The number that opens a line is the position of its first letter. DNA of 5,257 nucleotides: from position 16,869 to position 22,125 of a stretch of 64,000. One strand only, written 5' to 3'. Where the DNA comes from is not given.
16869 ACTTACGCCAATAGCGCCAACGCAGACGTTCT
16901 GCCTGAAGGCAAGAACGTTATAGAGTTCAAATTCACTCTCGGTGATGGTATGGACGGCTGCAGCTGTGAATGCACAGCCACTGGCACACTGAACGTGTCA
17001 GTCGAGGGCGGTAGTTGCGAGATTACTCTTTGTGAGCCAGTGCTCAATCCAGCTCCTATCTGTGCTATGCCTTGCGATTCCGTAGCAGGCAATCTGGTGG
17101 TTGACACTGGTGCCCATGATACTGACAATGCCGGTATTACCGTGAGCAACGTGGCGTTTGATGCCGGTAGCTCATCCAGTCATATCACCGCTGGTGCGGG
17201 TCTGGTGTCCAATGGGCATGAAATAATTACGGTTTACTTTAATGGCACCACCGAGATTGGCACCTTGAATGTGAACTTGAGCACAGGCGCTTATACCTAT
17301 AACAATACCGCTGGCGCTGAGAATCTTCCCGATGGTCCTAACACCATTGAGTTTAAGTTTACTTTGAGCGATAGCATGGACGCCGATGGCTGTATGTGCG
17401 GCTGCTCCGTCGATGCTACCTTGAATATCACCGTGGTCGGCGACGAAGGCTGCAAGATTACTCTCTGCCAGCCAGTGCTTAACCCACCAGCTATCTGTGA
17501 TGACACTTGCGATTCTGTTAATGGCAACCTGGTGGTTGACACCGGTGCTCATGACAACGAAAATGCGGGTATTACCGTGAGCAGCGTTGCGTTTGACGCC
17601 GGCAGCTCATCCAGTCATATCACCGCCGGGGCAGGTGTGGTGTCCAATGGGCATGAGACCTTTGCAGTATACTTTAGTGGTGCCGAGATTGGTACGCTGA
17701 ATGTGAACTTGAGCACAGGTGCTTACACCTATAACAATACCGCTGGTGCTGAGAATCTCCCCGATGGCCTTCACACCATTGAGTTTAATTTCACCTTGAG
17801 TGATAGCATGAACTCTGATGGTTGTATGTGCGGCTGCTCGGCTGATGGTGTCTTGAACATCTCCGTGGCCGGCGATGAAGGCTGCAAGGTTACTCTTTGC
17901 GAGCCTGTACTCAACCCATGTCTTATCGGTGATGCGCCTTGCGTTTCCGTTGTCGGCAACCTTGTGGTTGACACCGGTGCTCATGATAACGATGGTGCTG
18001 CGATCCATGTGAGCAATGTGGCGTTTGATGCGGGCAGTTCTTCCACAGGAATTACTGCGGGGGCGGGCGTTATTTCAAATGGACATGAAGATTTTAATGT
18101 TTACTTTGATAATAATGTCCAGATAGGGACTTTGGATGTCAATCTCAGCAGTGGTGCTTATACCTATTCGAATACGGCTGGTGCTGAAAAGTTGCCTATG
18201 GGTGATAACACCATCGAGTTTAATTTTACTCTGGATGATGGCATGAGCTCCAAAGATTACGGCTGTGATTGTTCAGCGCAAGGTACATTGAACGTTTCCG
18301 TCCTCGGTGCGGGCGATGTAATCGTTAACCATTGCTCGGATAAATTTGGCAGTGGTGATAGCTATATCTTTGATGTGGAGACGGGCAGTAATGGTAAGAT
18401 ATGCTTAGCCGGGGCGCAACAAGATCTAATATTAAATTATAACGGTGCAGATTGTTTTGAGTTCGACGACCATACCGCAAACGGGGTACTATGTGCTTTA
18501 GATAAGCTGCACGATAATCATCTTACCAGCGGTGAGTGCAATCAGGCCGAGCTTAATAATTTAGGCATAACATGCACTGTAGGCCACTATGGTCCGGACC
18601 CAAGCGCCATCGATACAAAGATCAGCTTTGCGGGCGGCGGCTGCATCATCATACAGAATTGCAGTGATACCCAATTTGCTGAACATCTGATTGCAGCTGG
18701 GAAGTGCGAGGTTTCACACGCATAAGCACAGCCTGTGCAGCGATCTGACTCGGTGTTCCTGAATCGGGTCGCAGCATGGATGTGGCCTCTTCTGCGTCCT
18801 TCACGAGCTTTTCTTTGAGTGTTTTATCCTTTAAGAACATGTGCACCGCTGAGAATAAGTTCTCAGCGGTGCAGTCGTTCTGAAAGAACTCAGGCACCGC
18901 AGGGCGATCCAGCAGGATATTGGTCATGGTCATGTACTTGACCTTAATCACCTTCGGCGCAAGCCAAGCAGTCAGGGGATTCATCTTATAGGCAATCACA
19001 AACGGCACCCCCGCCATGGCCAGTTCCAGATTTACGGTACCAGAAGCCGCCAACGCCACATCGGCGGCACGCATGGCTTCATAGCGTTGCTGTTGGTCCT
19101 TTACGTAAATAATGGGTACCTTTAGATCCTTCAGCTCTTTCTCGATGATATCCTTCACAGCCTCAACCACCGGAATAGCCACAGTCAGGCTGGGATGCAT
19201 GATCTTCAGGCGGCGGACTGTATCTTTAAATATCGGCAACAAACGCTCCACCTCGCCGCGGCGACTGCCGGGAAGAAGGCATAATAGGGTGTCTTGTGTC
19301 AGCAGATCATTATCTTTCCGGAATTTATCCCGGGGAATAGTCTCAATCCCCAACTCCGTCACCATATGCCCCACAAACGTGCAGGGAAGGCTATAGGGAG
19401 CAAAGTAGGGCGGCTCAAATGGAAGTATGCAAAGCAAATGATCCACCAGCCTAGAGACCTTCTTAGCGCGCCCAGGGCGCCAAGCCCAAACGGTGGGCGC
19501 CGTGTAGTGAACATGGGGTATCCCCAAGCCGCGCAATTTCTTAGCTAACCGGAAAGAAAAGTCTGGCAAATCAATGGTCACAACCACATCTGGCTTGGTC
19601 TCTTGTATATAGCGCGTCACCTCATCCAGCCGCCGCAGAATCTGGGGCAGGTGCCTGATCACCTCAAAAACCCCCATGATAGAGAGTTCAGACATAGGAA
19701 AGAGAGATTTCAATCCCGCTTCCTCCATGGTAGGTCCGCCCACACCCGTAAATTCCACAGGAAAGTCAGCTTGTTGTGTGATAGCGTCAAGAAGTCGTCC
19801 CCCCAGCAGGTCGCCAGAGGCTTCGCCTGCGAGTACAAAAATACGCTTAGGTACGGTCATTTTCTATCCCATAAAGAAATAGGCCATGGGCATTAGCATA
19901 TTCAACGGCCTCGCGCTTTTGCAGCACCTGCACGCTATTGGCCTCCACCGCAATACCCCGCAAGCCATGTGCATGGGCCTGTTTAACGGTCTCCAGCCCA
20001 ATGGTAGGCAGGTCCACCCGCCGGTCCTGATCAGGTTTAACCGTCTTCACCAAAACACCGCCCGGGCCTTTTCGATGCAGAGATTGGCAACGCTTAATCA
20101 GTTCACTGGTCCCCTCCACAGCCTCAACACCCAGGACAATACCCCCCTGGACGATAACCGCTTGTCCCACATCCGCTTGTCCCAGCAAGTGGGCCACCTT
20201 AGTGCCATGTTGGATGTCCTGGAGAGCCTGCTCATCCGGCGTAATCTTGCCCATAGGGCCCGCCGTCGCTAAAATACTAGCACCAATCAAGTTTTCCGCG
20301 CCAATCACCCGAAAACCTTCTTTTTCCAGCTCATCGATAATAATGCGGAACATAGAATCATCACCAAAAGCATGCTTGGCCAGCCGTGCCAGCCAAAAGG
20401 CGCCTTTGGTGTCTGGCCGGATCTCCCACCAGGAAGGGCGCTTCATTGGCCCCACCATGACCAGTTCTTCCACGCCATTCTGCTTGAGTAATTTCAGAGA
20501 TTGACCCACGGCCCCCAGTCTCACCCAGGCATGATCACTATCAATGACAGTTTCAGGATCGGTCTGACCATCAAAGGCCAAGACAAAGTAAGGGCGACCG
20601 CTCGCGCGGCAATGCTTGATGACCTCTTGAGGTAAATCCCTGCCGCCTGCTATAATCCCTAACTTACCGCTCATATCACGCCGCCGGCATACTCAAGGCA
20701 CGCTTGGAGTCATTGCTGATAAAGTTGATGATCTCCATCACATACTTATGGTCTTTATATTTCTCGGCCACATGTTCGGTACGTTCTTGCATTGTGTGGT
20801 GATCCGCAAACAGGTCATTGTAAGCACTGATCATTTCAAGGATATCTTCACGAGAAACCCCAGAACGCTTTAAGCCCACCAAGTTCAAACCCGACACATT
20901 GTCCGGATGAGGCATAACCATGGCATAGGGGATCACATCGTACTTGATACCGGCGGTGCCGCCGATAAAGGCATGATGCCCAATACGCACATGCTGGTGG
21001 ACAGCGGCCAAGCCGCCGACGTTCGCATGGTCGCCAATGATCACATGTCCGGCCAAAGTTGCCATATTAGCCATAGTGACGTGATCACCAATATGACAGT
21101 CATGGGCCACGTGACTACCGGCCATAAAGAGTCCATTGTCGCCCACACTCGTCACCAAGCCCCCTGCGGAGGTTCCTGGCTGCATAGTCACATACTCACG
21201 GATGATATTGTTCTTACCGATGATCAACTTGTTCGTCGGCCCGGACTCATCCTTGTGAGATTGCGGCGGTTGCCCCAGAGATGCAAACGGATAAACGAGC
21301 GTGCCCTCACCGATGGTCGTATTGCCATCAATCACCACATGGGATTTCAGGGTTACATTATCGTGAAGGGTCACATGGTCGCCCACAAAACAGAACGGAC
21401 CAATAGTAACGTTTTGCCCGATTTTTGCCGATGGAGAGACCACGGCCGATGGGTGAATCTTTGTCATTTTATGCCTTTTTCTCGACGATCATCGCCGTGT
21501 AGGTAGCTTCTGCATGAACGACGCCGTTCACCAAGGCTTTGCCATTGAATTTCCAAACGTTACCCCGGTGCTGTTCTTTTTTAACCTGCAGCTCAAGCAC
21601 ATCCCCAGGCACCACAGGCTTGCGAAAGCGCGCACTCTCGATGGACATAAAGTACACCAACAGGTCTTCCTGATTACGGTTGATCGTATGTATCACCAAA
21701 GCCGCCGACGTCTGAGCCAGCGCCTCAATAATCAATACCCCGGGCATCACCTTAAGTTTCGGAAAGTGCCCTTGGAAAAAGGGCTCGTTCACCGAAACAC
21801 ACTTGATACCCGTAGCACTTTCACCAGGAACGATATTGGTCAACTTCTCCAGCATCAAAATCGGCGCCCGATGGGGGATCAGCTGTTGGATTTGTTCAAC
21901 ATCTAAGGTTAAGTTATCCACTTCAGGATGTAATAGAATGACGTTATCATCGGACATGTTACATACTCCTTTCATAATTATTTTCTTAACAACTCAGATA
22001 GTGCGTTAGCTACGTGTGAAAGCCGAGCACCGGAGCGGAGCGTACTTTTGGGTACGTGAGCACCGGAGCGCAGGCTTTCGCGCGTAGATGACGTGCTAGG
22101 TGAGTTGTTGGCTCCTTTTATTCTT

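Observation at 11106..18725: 2539-aa protein of 15 VCBS-like modules, each with a fixed six-cysteine pattern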

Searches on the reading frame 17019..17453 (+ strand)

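Call 9: search_protein_families(library=pfam, proteins=[window:17019-17453:+], max_evalue=10)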
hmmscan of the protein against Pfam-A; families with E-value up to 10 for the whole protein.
seq(145 aa): 2 families
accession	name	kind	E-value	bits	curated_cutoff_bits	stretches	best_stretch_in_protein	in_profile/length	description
PF03422.21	CBM_6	-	7.7e-05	23.4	28.9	1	39-118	33-112/125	Carbohydrate binding module (family 6)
PF00949.27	Peptidase_S7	-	0.17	12.2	20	1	39-78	85-118/131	Peptidase S7, Flavivirus NS3 serine protease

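Call 30: search_protein_families(library=ncbifam, proteins=[window:17019-17453:+], max_evalue=10)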
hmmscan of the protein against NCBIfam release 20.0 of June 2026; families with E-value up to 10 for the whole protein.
seq(145 aa): 0 families

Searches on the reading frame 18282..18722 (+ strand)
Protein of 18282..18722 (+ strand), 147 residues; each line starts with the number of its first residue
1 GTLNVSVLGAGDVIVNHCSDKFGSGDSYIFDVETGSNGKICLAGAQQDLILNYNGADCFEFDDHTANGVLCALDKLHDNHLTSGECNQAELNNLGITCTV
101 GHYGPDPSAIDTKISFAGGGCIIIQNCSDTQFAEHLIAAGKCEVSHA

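Call 9: search_protein_families(library=pfam, proteins=[window:18282-18722:+], max_evalue=10)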
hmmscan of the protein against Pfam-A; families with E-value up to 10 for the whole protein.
seq(147 aa): 1 family
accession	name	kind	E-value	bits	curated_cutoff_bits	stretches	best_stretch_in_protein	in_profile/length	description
PF12721.12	RHIM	-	2.9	8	20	0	122-128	4-10/22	RIP homotypic interaction motif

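Call 30: search_protein_families(library=ncbifam, proteins=[window:18282-18722:+], max_evalue=10)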
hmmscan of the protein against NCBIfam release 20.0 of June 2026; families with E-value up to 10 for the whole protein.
seq(147 aa): 0 families

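Call 88: search_solved_structures(query=A4, max_evalue=10, show_alignments=2)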
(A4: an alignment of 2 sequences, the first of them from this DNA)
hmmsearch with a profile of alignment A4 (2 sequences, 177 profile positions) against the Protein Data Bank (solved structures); distinct sequences matched with E-value up to 10: 1.
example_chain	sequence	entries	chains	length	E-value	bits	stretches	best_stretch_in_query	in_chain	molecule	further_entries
1yuh_L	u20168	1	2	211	0.97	12.4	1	97-171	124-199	88C6/12 FAB (LIGHT CHAIN)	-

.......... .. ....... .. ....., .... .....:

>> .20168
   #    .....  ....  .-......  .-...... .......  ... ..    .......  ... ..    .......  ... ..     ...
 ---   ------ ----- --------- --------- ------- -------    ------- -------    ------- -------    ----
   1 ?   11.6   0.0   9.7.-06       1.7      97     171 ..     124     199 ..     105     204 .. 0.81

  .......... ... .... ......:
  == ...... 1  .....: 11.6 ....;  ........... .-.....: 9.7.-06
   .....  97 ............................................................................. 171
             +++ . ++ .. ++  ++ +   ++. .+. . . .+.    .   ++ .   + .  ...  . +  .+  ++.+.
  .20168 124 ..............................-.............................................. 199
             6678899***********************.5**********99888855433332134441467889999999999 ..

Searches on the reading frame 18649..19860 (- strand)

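Call 10: search_protein_families(library=pfam, proteins=[window:18649-19860:-], max_evalue=0.001)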
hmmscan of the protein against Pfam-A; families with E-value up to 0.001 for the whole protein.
window:18649-19860:- (403 aa): 2 families
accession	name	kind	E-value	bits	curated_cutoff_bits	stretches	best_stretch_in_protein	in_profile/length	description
PF02684.21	LpxB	-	2.3e-104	349.7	22.6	1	7-367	1-363/374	Lipid-A-disaccharide synthetase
PF04007.18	DUF354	-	0.0001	22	22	0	226-297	226-292/349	Protein of unknown function (DUF354)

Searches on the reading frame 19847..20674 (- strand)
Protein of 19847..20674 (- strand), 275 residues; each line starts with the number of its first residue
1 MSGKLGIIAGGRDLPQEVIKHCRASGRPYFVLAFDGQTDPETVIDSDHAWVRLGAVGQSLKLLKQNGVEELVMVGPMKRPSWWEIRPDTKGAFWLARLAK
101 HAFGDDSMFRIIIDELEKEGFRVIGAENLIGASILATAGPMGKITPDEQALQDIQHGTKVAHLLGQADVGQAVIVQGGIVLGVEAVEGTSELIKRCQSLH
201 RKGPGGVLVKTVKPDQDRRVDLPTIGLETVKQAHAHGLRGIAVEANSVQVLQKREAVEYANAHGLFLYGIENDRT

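Call 10: search_protein_families(library=pfam, proteins=[window:19847-20674:-], max_evalue=0.001)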
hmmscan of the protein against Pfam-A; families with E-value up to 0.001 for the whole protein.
window:19847-20674:- (275 aa): 2 families
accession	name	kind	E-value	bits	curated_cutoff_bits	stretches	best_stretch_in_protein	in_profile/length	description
PF06230.17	LpxI_C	-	2.9e-43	147.3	25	1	138-268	2-131/131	LpxI C-terminal domain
PF17930.7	LpxI_N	-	8.1e-32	110.3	25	1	4-130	1-126/129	LpxI N-terminal domain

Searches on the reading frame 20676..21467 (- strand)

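Call 10: search_protein_families(library=pfam, proteins=[window:20676-21467:-], max_evalue=0.001)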
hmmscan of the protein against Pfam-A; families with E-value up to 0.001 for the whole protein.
window:20676-21467:- (263 aa): 5 families
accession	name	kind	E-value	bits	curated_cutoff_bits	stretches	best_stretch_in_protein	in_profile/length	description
PF00132.30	Hexapep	-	7.7e-26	89.1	27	3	2-29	8-35/36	Bacterial transferase hexapeptide (six repeats)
PF13720.11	Acetyltransf_11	-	6.4e-19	68.6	24.5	1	177-256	1-79/82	Udp N-acetylglucosamine O-acyltransferase; Domain 2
PF25084.1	LbH_EIF2B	-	1.6e-09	38.2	54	0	8-58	39-87/105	EIF2B subunit epsilon LbH domain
PF25087.1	GMPPB_C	-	4e-09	36.6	39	1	8-46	5-43/110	GMPPB C-terminal domain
PF14602.12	Hexapep_2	-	0.00033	20.8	27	0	15-47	3-33/34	Hexapeptide repeat of succinyl-transferase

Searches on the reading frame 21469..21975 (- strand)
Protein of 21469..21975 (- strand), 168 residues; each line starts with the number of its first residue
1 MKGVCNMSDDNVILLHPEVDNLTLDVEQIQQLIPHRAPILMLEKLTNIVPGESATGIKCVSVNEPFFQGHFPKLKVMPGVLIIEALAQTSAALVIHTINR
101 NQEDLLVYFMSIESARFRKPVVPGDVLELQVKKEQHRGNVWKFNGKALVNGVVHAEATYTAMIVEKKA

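Call 10: search_protein_families(library=pfam, proteins=[window:21469-21975:-], max_evalue=0.001)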
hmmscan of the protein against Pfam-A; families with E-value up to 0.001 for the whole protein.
window:21469-21975:- (168 aa): 2 families
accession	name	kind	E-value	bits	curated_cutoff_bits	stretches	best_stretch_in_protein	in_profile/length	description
PF07977.19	FabA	-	5.9e-30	104.1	23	1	33-157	1-137/138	FabA-like domain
PF22818.2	ApeI-like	-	0.00075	20.2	28.5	0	65-137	27-90/119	ApeI dehydratase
